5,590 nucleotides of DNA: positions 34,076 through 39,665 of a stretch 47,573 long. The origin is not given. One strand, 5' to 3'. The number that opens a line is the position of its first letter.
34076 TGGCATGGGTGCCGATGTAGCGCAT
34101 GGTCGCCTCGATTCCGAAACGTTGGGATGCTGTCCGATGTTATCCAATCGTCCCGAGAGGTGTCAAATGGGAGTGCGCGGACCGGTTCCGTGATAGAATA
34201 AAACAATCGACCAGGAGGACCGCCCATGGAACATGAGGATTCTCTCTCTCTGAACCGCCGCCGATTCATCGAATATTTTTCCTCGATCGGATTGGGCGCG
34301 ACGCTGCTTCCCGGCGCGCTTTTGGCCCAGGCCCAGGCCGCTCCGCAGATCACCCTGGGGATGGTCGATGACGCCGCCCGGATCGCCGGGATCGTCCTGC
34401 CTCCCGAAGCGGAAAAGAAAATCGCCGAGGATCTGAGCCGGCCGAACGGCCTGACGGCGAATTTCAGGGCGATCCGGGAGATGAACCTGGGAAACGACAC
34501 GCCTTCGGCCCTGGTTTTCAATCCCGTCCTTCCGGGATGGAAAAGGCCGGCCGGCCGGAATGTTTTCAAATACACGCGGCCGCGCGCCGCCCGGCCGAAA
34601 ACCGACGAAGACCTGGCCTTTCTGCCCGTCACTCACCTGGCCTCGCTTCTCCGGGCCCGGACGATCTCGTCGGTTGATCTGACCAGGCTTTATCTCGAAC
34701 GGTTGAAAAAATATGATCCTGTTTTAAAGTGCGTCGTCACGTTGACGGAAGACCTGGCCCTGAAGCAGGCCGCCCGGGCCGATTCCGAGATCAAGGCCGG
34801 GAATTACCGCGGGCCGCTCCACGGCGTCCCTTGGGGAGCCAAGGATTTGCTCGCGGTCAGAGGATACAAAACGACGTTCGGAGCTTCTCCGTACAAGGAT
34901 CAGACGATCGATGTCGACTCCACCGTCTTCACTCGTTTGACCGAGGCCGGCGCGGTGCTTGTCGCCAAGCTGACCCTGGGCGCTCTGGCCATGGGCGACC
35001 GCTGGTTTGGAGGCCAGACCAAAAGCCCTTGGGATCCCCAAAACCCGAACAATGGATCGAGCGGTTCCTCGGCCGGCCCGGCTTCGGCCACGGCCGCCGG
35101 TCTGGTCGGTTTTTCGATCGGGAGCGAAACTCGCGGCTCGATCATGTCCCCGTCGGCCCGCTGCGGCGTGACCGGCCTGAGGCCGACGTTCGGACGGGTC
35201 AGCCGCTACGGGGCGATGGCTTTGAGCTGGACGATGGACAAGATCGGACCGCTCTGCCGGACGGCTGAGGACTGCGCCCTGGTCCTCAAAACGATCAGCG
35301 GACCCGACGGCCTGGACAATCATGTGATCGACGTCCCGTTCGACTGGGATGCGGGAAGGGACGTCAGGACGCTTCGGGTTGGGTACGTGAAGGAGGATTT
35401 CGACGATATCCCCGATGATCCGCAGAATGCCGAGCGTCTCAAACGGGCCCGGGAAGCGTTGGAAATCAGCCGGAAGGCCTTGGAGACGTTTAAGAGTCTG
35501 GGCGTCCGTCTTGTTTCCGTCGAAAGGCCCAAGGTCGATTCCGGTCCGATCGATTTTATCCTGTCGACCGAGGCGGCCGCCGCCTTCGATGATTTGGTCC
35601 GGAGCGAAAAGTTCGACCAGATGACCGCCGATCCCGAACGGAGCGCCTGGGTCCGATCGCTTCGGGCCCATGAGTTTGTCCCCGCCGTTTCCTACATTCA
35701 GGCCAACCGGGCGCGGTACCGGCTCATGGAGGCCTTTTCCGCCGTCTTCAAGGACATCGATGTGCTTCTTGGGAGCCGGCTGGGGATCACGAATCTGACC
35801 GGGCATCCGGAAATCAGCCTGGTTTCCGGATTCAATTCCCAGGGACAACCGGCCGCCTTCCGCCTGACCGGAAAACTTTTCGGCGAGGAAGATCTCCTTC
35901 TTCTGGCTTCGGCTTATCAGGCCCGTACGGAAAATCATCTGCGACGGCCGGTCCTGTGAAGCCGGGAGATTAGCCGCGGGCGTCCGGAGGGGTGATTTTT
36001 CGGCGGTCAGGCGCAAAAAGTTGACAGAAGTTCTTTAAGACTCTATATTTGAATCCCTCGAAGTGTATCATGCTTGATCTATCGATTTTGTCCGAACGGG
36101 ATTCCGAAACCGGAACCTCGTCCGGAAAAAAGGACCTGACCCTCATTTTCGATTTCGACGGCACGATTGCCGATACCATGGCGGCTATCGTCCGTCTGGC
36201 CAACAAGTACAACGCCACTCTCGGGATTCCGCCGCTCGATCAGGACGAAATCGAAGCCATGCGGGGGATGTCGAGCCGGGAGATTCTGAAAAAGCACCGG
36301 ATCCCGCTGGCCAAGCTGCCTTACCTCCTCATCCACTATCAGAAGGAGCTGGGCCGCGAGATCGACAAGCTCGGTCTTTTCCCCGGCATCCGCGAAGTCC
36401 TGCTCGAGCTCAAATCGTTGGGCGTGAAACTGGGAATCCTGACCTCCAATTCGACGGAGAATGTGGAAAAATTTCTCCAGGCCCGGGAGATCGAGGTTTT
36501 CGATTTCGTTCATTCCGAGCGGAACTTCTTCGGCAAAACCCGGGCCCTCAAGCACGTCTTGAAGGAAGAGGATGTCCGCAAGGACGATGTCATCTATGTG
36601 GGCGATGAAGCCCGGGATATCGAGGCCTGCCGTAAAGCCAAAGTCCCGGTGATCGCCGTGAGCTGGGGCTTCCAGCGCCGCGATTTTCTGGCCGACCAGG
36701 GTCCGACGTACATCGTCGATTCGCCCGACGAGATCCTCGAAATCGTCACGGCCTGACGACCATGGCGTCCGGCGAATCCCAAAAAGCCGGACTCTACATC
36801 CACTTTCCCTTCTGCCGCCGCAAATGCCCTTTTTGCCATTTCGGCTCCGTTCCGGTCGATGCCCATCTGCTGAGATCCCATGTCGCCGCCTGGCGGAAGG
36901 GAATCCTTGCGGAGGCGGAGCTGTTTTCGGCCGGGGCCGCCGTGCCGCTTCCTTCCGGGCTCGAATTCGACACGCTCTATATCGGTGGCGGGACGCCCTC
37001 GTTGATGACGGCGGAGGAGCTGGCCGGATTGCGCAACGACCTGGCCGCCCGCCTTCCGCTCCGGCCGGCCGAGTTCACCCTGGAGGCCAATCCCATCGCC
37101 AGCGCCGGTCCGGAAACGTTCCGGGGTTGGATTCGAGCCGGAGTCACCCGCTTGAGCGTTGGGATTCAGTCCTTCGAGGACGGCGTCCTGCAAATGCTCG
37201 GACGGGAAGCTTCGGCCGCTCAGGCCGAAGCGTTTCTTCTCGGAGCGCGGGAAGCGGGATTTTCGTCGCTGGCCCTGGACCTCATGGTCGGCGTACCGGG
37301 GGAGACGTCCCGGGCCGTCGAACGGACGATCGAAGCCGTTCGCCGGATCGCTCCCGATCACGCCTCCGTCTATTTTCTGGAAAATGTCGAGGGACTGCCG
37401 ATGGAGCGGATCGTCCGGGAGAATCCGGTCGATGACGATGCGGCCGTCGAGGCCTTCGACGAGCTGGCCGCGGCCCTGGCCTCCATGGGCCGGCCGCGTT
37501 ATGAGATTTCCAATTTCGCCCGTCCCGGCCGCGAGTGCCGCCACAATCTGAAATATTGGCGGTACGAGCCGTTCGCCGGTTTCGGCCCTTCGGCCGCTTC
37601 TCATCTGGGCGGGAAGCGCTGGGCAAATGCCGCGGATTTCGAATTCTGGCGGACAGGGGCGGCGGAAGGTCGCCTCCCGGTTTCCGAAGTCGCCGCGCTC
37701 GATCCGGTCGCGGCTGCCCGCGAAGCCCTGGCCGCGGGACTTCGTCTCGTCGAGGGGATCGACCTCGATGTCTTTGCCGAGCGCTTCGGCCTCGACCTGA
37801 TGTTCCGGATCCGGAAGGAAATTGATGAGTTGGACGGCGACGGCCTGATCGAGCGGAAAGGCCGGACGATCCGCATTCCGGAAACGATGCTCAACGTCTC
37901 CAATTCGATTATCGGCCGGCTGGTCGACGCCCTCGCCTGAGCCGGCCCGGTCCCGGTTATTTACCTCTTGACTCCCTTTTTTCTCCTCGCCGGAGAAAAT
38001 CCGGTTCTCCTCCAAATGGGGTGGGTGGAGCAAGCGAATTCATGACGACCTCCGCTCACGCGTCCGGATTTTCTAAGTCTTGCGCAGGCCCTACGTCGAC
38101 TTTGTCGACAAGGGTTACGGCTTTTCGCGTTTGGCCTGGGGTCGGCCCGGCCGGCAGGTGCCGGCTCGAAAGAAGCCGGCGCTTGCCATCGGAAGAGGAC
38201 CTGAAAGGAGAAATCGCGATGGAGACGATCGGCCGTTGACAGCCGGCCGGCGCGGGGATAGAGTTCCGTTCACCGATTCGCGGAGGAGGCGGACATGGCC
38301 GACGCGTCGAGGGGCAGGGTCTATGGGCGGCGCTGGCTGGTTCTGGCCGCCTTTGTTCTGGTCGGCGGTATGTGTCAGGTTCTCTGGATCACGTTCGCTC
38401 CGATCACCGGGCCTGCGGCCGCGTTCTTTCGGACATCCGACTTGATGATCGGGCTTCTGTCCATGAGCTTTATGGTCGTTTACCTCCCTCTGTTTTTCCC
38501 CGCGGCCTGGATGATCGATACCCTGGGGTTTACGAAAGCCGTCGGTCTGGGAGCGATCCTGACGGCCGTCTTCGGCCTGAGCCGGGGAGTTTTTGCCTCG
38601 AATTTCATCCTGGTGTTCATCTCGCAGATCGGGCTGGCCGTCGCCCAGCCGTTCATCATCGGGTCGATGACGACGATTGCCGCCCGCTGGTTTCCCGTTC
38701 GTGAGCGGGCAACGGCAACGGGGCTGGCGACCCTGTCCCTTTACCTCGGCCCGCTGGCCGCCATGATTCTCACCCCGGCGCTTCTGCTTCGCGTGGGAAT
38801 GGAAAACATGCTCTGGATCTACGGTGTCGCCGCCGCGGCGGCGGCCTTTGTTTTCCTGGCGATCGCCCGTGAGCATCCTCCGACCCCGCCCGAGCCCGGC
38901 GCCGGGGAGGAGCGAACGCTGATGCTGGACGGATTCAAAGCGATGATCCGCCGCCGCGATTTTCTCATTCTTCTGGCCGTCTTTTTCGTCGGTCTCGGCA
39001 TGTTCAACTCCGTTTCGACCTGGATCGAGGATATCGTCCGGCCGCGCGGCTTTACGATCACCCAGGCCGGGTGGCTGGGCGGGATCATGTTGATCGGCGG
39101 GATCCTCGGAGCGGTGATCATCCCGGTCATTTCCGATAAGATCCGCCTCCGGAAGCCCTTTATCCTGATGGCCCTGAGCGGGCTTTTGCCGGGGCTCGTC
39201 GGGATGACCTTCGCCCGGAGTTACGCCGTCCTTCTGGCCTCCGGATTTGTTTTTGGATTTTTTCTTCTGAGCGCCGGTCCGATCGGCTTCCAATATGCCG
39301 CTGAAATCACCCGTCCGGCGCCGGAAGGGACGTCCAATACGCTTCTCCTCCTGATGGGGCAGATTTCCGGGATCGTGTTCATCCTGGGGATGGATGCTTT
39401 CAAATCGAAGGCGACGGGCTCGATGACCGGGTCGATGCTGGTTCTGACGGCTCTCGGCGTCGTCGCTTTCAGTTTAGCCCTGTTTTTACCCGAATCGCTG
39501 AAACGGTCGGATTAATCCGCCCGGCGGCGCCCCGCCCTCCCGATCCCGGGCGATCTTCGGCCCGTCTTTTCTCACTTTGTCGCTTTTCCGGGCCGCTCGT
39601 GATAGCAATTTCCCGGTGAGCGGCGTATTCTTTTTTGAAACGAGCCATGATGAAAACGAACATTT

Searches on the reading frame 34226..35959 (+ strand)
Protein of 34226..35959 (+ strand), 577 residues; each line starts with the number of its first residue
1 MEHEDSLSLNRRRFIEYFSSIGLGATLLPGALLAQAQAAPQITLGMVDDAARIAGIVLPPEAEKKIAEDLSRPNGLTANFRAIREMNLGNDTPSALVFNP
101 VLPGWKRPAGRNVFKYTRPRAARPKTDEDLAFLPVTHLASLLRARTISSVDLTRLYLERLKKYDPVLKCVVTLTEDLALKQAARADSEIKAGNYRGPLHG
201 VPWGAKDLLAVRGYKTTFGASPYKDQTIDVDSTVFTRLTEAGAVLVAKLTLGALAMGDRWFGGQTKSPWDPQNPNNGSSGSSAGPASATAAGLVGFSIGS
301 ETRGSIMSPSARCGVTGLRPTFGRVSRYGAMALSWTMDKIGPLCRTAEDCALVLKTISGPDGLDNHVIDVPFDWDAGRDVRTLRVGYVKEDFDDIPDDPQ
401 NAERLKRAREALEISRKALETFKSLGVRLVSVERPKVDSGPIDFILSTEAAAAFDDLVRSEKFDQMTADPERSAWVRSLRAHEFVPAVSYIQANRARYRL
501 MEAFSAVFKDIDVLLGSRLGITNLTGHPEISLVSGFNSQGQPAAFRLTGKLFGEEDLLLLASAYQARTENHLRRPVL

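Call 45: search_protein_families(library=pfam, proteins=[window:34226-35959:+], max_evalue=0.00001)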
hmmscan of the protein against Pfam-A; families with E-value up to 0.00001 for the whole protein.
window:34226-35959:+ (577 aa): 1 family
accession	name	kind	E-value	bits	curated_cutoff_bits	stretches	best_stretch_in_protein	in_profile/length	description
PF01425.27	Amidase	-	3.4e-72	244.3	27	1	151-515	1-373/445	Amidase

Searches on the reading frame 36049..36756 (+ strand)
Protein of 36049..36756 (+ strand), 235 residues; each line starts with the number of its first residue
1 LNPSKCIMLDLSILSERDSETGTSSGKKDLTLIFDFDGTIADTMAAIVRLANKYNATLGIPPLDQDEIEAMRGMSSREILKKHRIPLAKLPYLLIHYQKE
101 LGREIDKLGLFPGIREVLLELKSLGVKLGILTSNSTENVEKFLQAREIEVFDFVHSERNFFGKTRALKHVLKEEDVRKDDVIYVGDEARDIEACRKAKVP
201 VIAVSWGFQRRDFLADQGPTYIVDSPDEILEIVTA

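Call 3: search_protein_families(library=pfam, proteins=[window:36049-36756:+])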
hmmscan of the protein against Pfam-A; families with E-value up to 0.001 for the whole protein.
window:36049-36756:+ (235 aa): 7 families
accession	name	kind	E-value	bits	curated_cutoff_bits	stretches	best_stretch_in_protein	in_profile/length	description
PF13419.12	HAD_2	-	1.3e-38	133.3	23.8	1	32-204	1-178/178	Haloacid dehalogenase-like hydrolase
PF00702.32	Hydrolase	-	1.2e-20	75.2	26.4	1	31-197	3-190/191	haloacid dehalogenase-like hydrolase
PF12710.13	HAD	-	1.3e-11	45.8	27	1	33-193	2-187/189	haloacid dehalogenase-like hydrolase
PF13242.12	Hydrolase_like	-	1.4e-05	25.4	22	1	166-225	9-71/75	HAD-hyrolase-like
PF08282.18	Hydrolase_3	-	1.4e-05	25.4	20.9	0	162-200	187-225/255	haloacid dehalogenase-like hydrolase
PF13344.12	Hydrolase_6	-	0.00022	21.7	27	0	109-188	14-90/101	Haloacid dehalogenase-like hydrolase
PF12689.13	Acid_PPase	-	0.00083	19.7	27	0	107-213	43-159/169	Acid Phosphatase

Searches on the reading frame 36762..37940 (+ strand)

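Call 3: search_protein_families(library=pfam, proteins=[window:36762-37940:+])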
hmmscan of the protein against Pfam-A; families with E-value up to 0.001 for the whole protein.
window:36762-37940:+ (392 aa): 2 families
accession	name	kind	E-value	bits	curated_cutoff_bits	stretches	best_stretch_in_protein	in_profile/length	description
PF04055.27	Radical_SAM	-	4.8e-19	69.6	29.5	1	12-192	1-165/166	Radical SAM superfamily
PF06969.22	HemN_C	-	2.7e-11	43.8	24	1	314-373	2-61/67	HemN C-terminal domain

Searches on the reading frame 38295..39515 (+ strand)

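Call 3: search_protein_families(library=pfam, proteins=[window:38295-39515:+])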
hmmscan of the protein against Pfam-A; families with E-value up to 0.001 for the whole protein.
window:38295-39515:+ (406 aa): 1 family
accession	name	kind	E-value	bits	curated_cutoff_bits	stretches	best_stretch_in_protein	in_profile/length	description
PF07690.21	MFS_1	-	1.5e-38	133.1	33.4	2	28-362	9-346/347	Major Facilitator Superfamily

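Call 4: search_protein_families(library=ncbifam, proteins=[window:38295-39515:+])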
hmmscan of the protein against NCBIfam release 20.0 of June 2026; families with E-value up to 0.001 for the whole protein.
window:38295-39515:+ (406 aa): 7 families
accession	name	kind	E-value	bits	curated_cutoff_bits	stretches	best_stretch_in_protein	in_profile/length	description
TIGR00903.1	2A0129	subfamily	3.9e-23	82.3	391.85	1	27-400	3-366/368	MFS transporter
TIGR00893.1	2A0114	subfamily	1.7e-11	43.7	395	1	48-392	27-392/399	D-galactonate transporter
TIGR00895.1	2A0115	subfamily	4.7e-10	38.9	418.55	1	216-361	245-389/398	aromatic acid/H+ symport family MFS transporter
TIGR00894.1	2A0114euk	subfamily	6.7e-08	31.5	626.45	1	48-199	74-227/465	Na(+)-dependent inorganic phosphate cotransporter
TIGR00896.1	CynX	subfamily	1.3e-07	31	406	1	49-323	34-298/355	CynX/NimT family MFS transporter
NF008586.0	PRK11551.1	equivalog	1.4e-07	30.8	410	1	72-342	72-340/406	3-(3-hydroxy-phenyl)propionate transporter MhpT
NF053517.1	HbztTptrPcaK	equivalog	0.00028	20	770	1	223-328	254-352/437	4-hydroxybenzoate transporter PcaK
